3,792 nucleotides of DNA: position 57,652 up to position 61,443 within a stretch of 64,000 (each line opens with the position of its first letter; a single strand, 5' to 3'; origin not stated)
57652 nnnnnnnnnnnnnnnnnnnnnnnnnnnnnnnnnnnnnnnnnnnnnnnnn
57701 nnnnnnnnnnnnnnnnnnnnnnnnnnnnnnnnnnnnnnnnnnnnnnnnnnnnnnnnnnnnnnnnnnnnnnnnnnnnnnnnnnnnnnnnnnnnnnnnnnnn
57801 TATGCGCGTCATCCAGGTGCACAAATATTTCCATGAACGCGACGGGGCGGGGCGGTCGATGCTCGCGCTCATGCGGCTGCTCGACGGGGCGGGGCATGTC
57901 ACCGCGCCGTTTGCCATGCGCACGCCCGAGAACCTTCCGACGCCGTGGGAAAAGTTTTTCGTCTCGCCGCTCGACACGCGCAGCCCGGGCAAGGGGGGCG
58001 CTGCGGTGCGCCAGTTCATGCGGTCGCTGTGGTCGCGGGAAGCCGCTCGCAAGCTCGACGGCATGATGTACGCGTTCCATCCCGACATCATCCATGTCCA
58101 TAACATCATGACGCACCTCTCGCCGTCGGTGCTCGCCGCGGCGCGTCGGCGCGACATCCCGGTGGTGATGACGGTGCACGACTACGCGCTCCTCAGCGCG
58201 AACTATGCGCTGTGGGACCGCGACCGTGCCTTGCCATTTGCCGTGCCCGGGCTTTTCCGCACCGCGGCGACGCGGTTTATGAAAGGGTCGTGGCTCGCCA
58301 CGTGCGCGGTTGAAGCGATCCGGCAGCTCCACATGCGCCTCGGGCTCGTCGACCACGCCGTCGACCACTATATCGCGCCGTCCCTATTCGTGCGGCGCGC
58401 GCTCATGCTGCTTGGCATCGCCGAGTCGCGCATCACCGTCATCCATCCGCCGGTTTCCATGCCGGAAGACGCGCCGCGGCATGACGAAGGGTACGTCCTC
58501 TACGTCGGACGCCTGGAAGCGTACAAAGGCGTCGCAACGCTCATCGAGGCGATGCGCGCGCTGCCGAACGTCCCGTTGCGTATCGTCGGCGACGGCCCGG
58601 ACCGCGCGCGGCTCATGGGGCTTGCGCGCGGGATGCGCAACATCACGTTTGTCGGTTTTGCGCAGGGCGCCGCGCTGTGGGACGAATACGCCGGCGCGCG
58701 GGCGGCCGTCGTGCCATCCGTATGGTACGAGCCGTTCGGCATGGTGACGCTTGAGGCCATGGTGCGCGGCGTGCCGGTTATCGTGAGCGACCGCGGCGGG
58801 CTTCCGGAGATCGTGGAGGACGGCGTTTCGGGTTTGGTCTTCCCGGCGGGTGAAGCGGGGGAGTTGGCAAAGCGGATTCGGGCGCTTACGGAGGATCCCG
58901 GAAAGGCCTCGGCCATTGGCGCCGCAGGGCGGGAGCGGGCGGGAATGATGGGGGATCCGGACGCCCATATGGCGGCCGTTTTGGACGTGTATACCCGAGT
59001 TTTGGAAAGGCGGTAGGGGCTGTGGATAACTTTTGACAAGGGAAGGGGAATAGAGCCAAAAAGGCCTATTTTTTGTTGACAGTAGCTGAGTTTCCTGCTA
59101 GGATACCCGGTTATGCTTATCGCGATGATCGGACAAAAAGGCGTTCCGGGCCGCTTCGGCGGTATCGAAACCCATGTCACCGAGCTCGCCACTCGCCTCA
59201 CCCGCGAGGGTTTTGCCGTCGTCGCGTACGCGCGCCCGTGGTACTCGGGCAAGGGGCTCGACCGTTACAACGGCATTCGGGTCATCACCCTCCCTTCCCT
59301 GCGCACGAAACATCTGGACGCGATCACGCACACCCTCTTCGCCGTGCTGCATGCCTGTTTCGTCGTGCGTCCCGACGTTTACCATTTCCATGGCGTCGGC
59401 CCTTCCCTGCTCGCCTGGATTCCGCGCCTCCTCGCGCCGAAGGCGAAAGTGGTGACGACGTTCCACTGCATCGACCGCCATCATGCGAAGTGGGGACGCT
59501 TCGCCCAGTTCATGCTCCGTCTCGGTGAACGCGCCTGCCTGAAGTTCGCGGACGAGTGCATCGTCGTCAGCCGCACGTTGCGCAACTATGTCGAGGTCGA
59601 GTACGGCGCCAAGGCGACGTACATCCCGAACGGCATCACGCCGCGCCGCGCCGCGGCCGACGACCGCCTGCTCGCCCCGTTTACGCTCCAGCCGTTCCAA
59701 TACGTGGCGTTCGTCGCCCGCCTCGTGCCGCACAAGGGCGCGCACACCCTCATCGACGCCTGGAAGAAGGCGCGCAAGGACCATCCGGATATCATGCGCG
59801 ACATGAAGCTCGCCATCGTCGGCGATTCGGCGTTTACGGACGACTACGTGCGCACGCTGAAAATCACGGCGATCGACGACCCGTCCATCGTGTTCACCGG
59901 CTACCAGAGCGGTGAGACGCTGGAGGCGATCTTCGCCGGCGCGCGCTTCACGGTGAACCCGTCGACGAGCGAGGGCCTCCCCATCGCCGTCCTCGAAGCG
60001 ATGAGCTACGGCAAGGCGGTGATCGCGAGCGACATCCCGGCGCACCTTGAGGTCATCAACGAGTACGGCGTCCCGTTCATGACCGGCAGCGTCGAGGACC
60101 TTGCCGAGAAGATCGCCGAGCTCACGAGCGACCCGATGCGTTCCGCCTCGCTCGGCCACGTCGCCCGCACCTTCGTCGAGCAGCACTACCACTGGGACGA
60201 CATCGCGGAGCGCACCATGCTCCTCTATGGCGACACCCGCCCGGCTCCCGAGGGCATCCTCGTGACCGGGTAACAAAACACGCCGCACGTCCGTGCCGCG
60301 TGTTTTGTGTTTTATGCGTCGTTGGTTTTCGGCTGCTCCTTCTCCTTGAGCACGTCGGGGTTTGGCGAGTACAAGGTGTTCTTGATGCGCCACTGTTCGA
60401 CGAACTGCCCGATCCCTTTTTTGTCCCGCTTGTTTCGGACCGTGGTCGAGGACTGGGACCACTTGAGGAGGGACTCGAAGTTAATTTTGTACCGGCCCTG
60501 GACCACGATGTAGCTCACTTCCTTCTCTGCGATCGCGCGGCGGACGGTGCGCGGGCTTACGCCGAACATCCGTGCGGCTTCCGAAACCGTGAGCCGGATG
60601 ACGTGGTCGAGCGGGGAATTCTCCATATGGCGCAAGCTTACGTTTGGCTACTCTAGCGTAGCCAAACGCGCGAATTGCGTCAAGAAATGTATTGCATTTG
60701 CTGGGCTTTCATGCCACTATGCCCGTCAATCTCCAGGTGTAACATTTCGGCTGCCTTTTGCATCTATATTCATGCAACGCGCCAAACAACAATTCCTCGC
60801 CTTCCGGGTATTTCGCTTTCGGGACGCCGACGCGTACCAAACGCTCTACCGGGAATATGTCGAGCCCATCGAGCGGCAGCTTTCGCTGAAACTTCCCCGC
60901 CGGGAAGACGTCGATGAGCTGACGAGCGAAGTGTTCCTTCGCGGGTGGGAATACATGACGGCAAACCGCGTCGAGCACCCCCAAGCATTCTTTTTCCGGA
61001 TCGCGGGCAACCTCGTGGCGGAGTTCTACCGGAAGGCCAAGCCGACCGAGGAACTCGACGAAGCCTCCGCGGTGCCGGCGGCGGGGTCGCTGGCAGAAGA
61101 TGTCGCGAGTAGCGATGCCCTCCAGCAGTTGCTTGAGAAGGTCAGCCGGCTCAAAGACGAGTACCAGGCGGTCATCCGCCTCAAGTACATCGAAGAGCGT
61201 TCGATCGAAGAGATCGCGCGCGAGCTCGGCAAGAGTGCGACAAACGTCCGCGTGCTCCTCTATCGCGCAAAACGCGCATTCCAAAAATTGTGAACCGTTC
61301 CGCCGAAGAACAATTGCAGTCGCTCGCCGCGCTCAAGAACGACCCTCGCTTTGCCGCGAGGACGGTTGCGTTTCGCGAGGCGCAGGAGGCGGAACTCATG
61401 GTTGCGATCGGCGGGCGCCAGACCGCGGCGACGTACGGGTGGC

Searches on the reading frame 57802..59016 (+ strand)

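Call 16: search_protein_families(library=pfam, proteins=[window:57802-59016:+], max_evalue=0.001)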
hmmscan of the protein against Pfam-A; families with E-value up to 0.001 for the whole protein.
window:57802-59016:+ (404 aa): 7 families
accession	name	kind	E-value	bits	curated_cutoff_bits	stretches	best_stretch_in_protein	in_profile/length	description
PF00534.26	Glycos_transf_1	-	1.1e-37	129.7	26.4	1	225-379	11-172/172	Glycosyl transferases group 1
PF13692.12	Glyco_trans_1_4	-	1.3e-31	110.2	27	1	231-365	3-142/142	Glycosyl transferases group 1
PF13439.12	Glyco_transf_4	-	1.5e-18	67.9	28.5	1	14-218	2-166/170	Glycosyltransferase Family 4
PF13524.12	Glyco_trans_1_2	-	1.9e-11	44.5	25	1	246-380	4-129/144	Glycosyl transferase-like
PF20706.3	GT4-conflict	-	6.8e-11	42.2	26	1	216-369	179-361/385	Family 4 Glycosyltransferase in conflict systems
PF13579.12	Glyco_trans_4_4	-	3.1e-10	41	29.7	1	15-216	2-157/158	Glycosyl transferase 4-like domain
PF08323.17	Glyco_transf_5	-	2.6e-05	24.5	22.7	1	76-129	113-169/239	Starch synthase catalytic domain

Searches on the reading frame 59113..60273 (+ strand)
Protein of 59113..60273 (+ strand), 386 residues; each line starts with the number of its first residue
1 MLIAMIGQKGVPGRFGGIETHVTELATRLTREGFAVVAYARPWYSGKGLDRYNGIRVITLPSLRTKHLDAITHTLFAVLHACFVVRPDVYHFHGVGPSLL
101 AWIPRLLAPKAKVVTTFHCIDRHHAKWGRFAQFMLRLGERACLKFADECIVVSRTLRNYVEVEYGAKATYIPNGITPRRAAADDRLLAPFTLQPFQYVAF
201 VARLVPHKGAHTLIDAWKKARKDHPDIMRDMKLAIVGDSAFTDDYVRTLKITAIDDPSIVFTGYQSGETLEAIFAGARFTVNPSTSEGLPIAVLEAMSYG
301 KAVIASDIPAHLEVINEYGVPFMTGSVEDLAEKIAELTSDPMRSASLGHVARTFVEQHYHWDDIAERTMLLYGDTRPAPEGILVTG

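Call 16: search_protein_families(library=pfam, proteins=[window:59113-60273:+], max_evalue=0.001)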
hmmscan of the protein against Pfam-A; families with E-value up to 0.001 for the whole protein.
window:59113-60273:+ (386 aa): 7 families
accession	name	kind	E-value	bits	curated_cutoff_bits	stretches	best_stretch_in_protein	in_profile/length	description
PF00534.26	Glycos_transf_1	-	3.3e-26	92.3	26.4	1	197-351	17-169/172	Glycosyl transferases group 1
PF13692.12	Glyco_trans_1_4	-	3.4e-26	92.6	27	1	197-340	3-142/142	Glycosyl transferases group 1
PF13439.12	Glyco_transf_4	-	1.1e-23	84.6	28.5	1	15-178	1-169/170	Glycosyltransferase Family 4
PF13579.12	Glyco_trans_4_4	-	1.2e-17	65.1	29.7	1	16-174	1-158/158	Glycosyl transferase 4-like domain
PF13524.12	Glyco_trans_1_2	-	9.9e-08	32.5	25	1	227-367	15-141/144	Glycosyl transferase-like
PF09314.17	DUF1972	-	1.8e-07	31.4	25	0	123-173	132-183/186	Domain of unknown function (DUF1972)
PF20706.3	GT4-conflict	-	1.6e-06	27.8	26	1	139-366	140-383/385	Family 4 Glycosyltransferase in conflict systems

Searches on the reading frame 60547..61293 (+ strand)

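Call 16: search_protein_families(library=pfam, proteins=[window:60547-61293:+], max_evalue=0.001)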
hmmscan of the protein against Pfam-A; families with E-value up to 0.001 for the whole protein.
window:60547-61293:+ (248 aa): 3 families
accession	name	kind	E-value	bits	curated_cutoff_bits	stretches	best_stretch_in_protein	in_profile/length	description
PF08281.18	Sigma70_r4_2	-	4.5e-13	49.1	25.7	1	193-244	2-53/54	Sigma-70, region 4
PF04545.22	Sigma70_r4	-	2.1e-06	27.6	24.1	1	201-241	4-44/50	Sigma-70, region 4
PF04542.20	Sigma70_r2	-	2e-05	24.7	24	1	100-165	1-69/71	Sigma-70 region 2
